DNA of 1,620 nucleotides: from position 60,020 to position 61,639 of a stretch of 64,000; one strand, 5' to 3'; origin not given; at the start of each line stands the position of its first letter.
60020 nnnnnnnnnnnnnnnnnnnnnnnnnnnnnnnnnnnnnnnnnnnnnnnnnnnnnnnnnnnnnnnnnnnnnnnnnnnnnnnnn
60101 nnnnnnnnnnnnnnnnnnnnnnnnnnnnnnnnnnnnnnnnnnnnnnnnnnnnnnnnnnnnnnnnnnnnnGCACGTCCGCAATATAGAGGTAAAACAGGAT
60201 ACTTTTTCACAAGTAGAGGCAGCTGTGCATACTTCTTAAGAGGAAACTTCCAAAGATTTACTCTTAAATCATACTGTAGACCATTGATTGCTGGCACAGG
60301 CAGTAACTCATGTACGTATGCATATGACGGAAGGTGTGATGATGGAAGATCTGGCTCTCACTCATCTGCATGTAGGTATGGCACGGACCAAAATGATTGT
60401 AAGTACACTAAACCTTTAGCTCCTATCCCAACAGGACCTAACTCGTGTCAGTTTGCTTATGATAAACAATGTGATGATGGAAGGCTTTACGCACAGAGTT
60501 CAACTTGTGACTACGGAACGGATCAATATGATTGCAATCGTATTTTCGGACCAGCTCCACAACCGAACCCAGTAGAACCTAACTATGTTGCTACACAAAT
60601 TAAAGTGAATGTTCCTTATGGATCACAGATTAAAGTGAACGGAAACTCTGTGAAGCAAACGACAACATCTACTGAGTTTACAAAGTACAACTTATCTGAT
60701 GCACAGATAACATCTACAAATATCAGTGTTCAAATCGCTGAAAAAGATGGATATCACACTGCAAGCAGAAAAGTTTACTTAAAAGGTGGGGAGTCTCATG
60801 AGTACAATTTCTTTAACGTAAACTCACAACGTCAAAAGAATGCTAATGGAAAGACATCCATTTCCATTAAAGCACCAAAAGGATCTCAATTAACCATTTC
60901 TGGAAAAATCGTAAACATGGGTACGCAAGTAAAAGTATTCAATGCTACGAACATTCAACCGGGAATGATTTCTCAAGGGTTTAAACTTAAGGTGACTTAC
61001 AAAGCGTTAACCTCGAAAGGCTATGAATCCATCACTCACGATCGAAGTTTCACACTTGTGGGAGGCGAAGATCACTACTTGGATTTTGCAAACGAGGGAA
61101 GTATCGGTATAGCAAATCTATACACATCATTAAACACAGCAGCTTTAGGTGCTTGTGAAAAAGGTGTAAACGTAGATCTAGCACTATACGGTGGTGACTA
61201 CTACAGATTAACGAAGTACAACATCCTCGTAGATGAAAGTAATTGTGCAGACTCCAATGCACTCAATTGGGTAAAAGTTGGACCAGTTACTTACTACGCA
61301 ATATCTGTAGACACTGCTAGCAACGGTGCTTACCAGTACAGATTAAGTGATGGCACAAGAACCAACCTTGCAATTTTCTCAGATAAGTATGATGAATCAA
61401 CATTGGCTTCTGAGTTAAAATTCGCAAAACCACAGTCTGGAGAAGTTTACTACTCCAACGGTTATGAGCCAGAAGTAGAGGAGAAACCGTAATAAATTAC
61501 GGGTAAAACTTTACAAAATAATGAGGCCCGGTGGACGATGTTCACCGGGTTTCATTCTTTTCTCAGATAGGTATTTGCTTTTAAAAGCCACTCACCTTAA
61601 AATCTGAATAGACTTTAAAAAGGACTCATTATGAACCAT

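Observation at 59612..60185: About 190-aa array of PRP-rich tandem repeats (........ / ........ / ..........) in a secreted protein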

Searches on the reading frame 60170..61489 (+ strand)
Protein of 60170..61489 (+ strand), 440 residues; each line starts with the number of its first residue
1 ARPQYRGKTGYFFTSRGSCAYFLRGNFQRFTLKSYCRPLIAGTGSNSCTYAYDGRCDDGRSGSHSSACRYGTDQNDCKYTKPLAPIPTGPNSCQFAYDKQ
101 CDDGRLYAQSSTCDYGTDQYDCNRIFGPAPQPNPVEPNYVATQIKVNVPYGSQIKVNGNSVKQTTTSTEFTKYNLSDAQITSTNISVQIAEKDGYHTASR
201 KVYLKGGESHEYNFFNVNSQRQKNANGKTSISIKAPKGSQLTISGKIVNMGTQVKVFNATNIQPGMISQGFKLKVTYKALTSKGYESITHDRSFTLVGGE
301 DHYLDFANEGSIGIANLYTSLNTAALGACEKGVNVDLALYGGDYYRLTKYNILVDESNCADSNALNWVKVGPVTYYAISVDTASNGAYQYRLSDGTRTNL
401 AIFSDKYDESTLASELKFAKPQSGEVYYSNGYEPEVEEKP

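Call 7: find_homologous_proteins(query=window:60170-61489:+, max_evalue=0.001)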
Query window:60170-61489:+ (440 aa): 2 proteins with E <= 0.001 among 2891 candidates.
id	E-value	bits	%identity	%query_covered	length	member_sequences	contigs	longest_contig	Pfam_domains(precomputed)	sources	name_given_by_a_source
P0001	0.0e+0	1008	100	100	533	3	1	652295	-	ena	-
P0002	4.8e-206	703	79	87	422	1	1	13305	-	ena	-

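Call 9: find_encoding_contigs(protein=P0002, flank=6000, max_places=6)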
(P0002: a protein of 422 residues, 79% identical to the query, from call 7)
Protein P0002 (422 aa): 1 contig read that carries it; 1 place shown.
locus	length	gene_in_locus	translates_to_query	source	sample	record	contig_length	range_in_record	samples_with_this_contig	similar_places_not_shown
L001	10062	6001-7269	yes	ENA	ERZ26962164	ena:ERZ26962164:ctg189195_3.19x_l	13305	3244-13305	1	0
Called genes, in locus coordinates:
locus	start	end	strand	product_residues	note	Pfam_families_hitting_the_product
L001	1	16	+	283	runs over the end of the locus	-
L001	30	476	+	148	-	PF00583:Acetyltransf_1, PF13673:Acetyltransf_10, PF13508:Acetyltransf_7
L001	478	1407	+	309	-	-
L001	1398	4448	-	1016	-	PF07690:MFS_1 (weak)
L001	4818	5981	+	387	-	-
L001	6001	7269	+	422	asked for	-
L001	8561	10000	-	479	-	-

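Call 10: find_encoding_contigs(protein=P0001, flank=3000, max_places=6)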
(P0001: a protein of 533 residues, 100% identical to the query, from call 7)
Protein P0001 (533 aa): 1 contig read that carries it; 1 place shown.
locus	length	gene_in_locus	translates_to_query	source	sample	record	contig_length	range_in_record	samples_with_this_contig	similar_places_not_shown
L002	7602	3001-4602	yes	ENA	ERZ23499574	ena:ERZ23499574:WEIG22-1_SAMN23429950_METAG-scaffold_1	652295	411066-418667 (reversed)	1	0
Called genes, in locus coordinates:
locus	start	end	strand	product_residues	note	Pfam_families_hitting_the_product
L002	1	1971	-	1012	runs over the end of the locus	PF07690:MFS_1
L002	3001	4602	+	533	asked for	-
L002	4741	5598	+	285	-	PF00595:PDZ (weak), PF13180:PDZ_2, PF17820:PDZ_6, PF08534:Redoxin, PF00578:AhpC-TSA (weak), PF00085:Thioredoxin, PF13905:Thioredoxin_8 (faint)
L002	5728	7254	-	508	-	-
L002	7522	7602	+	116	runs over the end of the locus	-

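Call 21: predict_structure(protein=window:60170-61489:+)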
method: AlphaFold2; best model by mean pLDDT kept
length: 440 residues; sequences in the alignment: 1
mean_pLDDT: 32.9   pTM: 0.20
mean pLDDT of the five models: 32.9, 29.8, 27.5, 26.7, 26.4
residues with pLDDT >= 90: 0; 70-90: 0; 50-70: 0; < 50: 440
segments of 3 or more residues with pLDDT < 50: 1-440
pLDDT, mean of each block of 10 residues (from residue 1): 33 35 36 34 30 35 30 38 38 38 36 32 34 29 31 30 28 31 36 33 33 32 32 36 31 23 31 39 41 34 28 32 36 35 30 36 33 28 30 32 30 30 32 34
secondary structure, 60 per line:
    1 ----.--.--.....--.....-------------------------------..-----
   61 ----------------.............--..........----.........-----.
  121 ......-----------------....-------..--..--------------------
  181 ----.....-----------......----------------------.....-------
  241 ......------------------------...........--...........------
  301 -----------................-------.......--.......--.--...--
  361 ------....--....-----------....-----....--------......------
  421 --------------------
elements in order: E11-15 E18-22 E77-89 E92-101 E106-114 H120-126 E144-147 E185-189 E201-206 E229-233 E241-246 E271-281 E284-294 H312-327 E335-341 E344-350 E367-370 E373-376 E388-391 E397-400 H409-414

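Call 23: search_protein_representatives(protein=window:60170-61489:+)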
Query: 440 residues. Proteins with E-value up to 0.001 (for the whole library): 341; up to 1e-10: 70; up to 1e-30: 1. The best 150 are listed.
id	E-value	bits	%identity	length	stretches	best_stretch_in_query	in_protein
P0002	1.5e-206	702.8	79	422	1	2-383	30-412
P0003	3.1e-30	121.9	41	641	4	45-124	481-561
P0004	2.1e-29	119.2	47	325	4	46-123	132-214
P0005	2.6e-28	115.6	47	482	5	45-141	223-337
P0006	5.0e-24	101.5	42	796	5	42-123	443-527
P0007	2.9e-22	95.7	45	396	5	48-137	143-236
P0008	1.7e-21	93.1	43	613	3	42-123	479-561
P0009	4.8e-21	91.7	43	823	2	40-123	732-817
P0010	6.7e-20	87.9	49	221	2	39-123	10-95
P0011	2.2e-19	86.2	50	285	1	26-131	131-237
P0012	3.1e-19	85.7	43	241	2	37-124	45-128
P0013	3.2e-18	82.4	42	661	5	46-128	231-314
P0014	5.7e-18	81.5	44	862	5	46-137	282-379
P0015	6.0e-18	81.4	43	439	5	40-130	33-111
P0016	7.1e-18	81.2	42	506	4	42-91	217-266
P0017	9.8e-18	80.8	43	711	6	41-125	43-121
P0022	3.0e-17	79.2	46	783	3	45-127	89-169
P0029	4.0e-16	75.4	43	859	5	46-137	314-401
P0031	5.8e-16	74.9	50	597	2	42-128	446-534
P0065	2.0e-11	60.0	32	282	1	140-311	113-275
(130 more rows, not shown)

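Call 44: search_protein_families(library=pfam, proteins=[P0003, P0006, P0008, P0009, P0013, P0014, P0017, P0022, P0029, P0031], max_evalue=0.001)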
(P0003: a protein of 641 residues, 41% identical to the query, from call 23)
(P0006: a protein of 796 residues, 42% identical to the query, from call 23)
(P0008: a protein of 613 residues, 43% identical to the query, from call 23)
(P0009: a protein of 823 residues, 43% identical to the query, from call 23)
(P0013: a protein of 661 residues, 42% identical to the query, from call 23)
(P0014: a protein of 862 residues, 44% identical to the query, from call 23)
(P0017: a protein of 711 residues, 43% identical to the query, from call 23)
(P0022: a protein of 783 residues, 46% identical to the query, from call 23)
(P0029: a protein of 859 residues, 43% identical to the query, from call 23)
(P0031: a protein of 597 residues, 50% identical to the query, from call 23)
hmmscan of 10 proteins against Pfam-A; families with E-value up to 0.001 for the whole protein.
P0003 (641 aa): 0 families

P0006 (796 aa): 1 family
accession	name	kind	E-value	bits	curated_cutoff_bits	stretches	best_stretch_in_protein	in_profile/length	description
PF00112.29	Peptidase_C1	-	2.1e-12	48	20.7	1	68-281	4-207/220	Papain family cysteine protease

P0008 (613 aa): 3 families
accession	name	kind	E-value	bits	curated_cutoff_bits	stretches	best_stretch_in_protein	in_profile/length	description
PF00656.27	Peptidase_C14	-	1.3e-43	149.8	21.4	1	26-253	1-233/233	Caspase domain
PF01471.23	PG_binding_1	-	1.8e-13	50.9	23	1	370-425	2-57/57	Putative peptidoglycan binding domain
PF08823.16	PG_binding_2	-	0.00018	22.2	21.1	1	366-407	11-52/74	Putative peptidoglycan binding domain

P0009 (823 aa): 4 families
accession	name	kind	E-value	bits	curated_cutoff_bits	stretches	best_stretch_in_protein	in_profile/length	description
PF00656.27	Peptidase_C14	-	1.4e-24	87.6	21.4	1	29-250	2-222/233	Caspase domain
PF08238.18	Sel1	-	3.1e-14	53.3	30.7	1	529-564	1-36/36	Sel1 repeat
PF01471.23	PG_binding_1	-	7.3e-08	32.9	23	1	471-519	9-57/57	Putative peptidoglycan binding domain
PF12770.12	CHAT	-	0.00023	21.1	24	1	22-105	71-155/289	CHAT domain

P0013 (661 aa): 0 families

P0014 (862 aa): 0 families

P0017 (711 aa): 2 families
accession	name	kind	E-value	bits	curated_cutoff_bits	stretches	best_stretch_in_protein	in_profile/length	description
PF00089.32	Trypsin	-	3.9e-12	46.9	20.6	1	497-664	11-187/220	Trypsin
PF13365.12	Trypsin_2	-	9.6e-06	26.8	27.6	1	511-662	1-135/144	Trypsin-like peptidase domain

P0022 (783 aa): 6 families
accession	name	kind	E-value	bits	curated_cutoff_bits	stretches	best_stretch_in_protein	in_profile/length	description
PF02494.22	HYR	-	5.7e-87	286.6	21.7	5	453-533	2-81/81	HYR domain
PF00008.33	EGF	-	5.8e-16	58.9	21.5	3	300-329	1-31/32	EGF-like domain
PF12661.13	hEGF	-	3.5e-12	46.7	29.3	2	267-288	1-22/22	Human growth factor-like EGF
PF25024.1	EGF_TEN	-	1.1e-11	45.3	65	1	252-372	15-125/234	Teneurin EGF domain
PF16403.11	Bact_surface_Ig-like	-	9.9e-06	26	27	0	547-614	8-70/71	Bacterial surface protein, Ig-like domain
PF23106.1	EGF_Teneurin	-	0.00085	19.8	24.3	1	305-334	5-30/30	Teneurin-like EGF domain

P0029 (859 aa): 0 families

P0031 (597 aa): 3 families
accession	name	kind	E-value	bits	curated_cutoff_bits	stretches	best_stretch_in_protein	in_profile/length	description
PF00069.31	Pkinase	-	6.8e-42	144.1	31.7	1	10-283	1-258/263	Protein kinase domain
PF07714.23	PK_Tyr_Ser-Thr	-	2.7e-25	89.6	23.1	1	15-285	6-257/258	Protein tyrosine and serine/threonine kinase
PF01636.29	APH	-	0.00066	20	23.2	0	111-169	141-198/239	Phosphotransferase enzyme family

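Call 53: search_protein_families(library=pfam, proteins=[L002:5731-7254:-, L007:8462-8809:+], max_evalue=0.01)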
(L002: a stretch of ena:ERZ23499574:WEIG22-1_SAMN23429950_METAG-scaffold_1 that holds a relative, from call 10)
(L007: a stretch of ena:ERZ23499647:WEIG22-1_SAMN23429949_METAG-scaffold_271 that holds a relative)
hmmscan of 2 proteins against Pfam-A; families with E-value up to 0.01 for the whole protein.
L002:5731-7254:- (508 aa): 0 families

L007:8462-8809:+ (116 aa): 0 families

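Call 60: search_protein_families(library=pfam, proteins=[P0065], max_evalue=10)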
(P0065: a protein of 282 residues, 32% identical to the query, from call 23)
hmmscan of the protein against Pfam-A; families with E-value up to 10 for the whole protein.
P0065 (282 aa): 4 families
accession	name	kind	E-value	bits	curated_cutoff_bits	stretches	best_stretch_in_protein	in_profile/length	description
PF02018.23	CBM_4_9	-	0.0018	19.1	25.9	1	103-167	14-79/136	Carbohydrate binding domain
PF08339.15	RTX_C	-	0.02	15.5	30.2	1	237-257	49-69/132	RTX C-terminal domain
PF00041.27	fn3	-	0.028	15.1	25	1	136-164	47-72/84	Fibronectin type III domain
PF15570.11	Imm43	-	0.12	12.5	25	1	240-277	99-135/211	Immunity protein 43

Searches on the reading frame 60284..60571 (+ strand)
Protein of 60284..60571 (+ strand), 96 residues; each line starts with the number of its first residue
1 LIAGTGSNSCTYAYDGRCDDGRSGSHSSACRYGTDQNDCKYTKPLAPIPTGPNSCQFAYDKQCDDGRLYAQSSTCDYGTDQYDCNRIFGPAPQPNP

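Call 58: search_solved_structures(query=A2, max_evalue=1, show_alignments=2)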
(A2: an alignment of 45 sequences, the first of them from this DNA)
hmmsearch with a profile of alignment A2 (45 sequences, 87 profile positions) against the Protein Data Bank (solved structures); distinct sequences matched with E-value up to 1: 0.

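Call 61: predict_structure(alignment_id=A2)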
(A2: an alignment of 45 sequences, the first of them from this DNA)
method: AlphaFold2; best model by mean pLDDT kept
length: 96 residues; sequences in the alignment: 45
mean_pLDDT: 81.3   pTM: 0.53
mean pLDDT of the five models: 81.3, 81.2, 77.1, 75.7, 74.0
residues with pLDDT >= 90: 38; 70-90: 37; 50-70: 17; < 50: 4
segments of 3 or more residues with pLDDT < 50: none
pLDDT, mean of each block of 10 residues (from residue 1): 69 92 86 88 70 89 88 89 78 50
secondary structure, 60 per line:
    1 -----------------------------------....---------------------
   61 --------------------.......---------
elements in order: H36-39 H81-87

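Call 63: fold_search(model_id=the predicted structure, library=pdb)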
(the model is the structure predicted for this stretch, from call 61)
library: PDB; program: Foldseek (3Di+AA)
matches with E <= 10: 13; with E <= 0.001: 0
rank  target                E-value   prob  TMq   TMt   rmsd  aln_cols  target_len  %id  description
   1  8gy2_B                4.2e+00  0.00  0.14  0.05   9.9        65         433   18  Cryo-EM Structure of Membrane-Bound Alcohol Dehydrogenase from Gluconobacter oxydans (released 2023-08-02)
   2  4u3y_A                4.7e+00  0.00  0.16  0.08  10.9        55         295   13  Apo Mitogen-activated protein kinase kinase kinase kinase 4 (MAP4K4) (released 2016-01-06)
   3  5jr6_B                4.7e+00  0.00  0.11  0.03   4.6        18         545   17  The Xray Crystal Structure of P. falciparum Aminopeptidase P in Complex With Apstatin (released 2016-08-31)
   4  3ism_B                5.2e+00  0.00  0.17  0.09   6.8        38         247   16  Crystal structure of the EndoG/EndoGI complex: Mechanism of EndoG inhibition (released 2009-09-08)
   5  4il5_B                5.8e+00  0.00  0.15  0.07   9.4        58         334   17  Crystal structure of O-Acetyl Serine Sulfhydrylase from Entamoeba histolytica in complex with isoleucine (released 2013-12-04)
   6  6sih_A                5.8e+00  0.00  0.14  0.05  10.9        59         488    8  Structure of bacterial flagellar capping protein FliD (released 2020-05-27)
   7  3gd3_C                7.2e+00  0.00  0.09  0.03   5.1        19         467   21  Crystal structure of a naturally folded murine apoptosis inducing factor (released 2009-05-19)
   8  3ttg                  8.1e+00  0.00  0.14  0.05   6.8        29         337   17  Crystal structure of putative aminomethyltransferase from Leptospirillum rubarum (released 2011-10-12)
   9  8vly_A                8.1e+00  0.00  0.11  0.04   8.5        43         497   16  Cryo-EM structure of human HGSNAT in transition state (released 2024-06-26)
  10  1xuo_B                8.1e+00  0.00  0.18  0.12   5.7        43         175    7  X-ray structure of LFA-1 I-domain bound to a 1,4-diazepane-2,5-dione inhibitor at 1.8A resolution (released 2005-10-26)
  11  7wik_B                9.0e+00  0.00  0.13  0.08   8.7        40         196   20  Crystal structure of oligoribonuclease of Mycobacterium smegmatis mc2 155 (released 2022-12-21)
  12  6poj_MODEL_1_A        9.0e+00  0.00  0.11  0.05   9.1        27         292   18  STRUCTURAL REFINEMENT OF AQUAPORIN 1 VIA SSNMR (released 2019-10-02)
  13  9b8f_C                9.0e+00  0.00  0.10  0.02  10.3        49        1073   18  SARS CoV-2 full-length spike protein with Lys1269Ala and His1271Ala substitutions in the coatomer binding motif, 2RBD- (released 2025-04-16)

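Call 82: search_protein_families(library=pfam, alignment_id=A2, max_evalue=1)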
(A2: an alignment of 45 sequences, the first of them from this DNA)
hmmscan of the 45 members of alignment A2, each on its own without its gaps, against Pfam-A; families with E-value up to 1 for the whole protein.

A. member 1, seq(96 aa): 1 family
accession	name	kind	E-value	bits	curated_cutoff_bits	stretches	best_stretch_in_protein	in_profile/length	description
PF17613.7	motB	-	0.55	10.5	25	0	54-82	103-129/162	Modifier of transcription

B. families by the number of members that match (of 45 scanned): 30 families (the first 25 are shown)
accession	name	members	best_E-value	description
PF07503.17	zf-HYPF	4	0.013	HypF finger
PF12861.13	zf-ANAPC11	3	0.041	Anaphase-promoting complex subunit 11 RING-H2 finger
PF18345.7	zf_CCCH_4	2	0.0019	Zinc finger domain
PF19537.4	DUF6061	2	0.0094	Family of unknown function (DUF6061)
PF25584.1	zf-CCCH_RBM22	2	0.17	RBM22 CCCH zinc finger domain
PF01258.23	zf-dskA_traR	2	0.22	Prokaryotic dksA/traR C4-type zinc finger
PF03604.18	Zn_ribbon_RPAB4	1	0.016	DNA directed RNA polymerase, 7 kDa subunit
PF01869.26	BcrAD_BadFG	1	0.037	BadF/BadG/BcrA/BcrD ATPase family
PF05810.19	NinF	1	0.048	NinF protein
PF18044.7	zf-CCCH_4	1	0.063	CCCH-type zinc finger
PF16181.10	RelB_transactiv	1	0.072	RelB transactivation domain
PF01549.29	ShK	1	0.078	ShK domain-like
PF00200.28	Disintegrin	1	0.084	Disintegrin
PF14416.11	PMR5N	1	0.097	PMR5 N terminal Domain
PF20544.3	DUF6758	1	0.12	Family of unknown function (DUF6758)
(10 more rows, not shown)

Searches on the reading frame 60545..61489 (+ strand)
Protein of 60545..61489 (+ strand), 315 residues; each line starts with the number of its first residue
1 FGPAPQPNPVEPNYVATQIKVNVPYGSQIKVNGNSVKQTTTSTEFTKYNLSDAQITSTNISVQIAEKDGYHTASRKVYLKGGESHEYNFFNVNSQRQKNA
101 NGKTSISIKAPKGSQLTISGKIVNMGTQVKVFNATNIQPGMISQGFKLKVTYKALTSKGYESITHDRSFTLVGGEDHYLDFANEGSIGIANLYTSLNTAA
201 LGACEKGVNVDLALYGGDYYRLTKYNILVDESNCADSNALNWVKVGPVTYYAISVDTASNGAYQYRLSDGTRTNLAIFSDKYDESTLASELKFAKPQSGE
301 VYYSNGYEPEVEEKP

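Call 26: find_related_loci(query=A1, collection=genome_contigs, flank=4000)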
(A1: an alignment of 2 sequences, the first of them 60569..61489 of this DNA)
Query A1 (307 aa) in genome_contigs; peptide patterns used: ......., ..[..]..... (x = any residue, [..] = any of these).
90 stretches matched a pattern, but none encodes a relative of the query by tblastn (E <= 1e-3).

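Call 27: find_related_loci(query=A1, collection=metagenome_contigs, flank=4000)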
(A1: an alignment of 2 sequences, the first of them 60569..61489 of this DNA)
Query A1 (307 aa) in metagenome_contigs; peptide patterns used: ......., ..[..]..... (x = any residue, [..] = any of these).
197 stretches matched a pattern, but none encodes a relative of the query by tblastn (E <= 1e-3).

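Call 60: search_protein_families(library=pfam, proteins=[window:60545-61489:+], max_evalue=10)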
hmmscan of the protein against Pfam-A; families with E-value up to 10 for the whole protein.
window:60545-61489:+ (315 aa): 1 family
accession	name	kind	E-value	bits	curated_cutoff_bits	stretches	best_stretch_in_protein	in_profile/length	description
PF08308.17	PEGA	-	0.2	12.1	20.8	1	24-86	10-62/71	PEGA domain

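Call 77: search_solved_structures(query=window:60545-61489:+, max_evalue=10)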
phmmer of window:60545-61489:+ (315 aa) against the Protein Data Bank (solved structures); distinct sequences matched with E-value up to 10: 2.
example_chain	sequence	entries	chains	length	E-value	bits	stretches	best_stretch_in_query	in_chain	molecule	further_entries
7y1b_A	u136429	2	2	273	0.3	13.5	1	98-150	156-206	Isoform 2 of Basigin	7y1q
1j6q_A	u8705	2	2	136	0.81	12.1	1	98-155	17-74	cytochrome c maturation protein E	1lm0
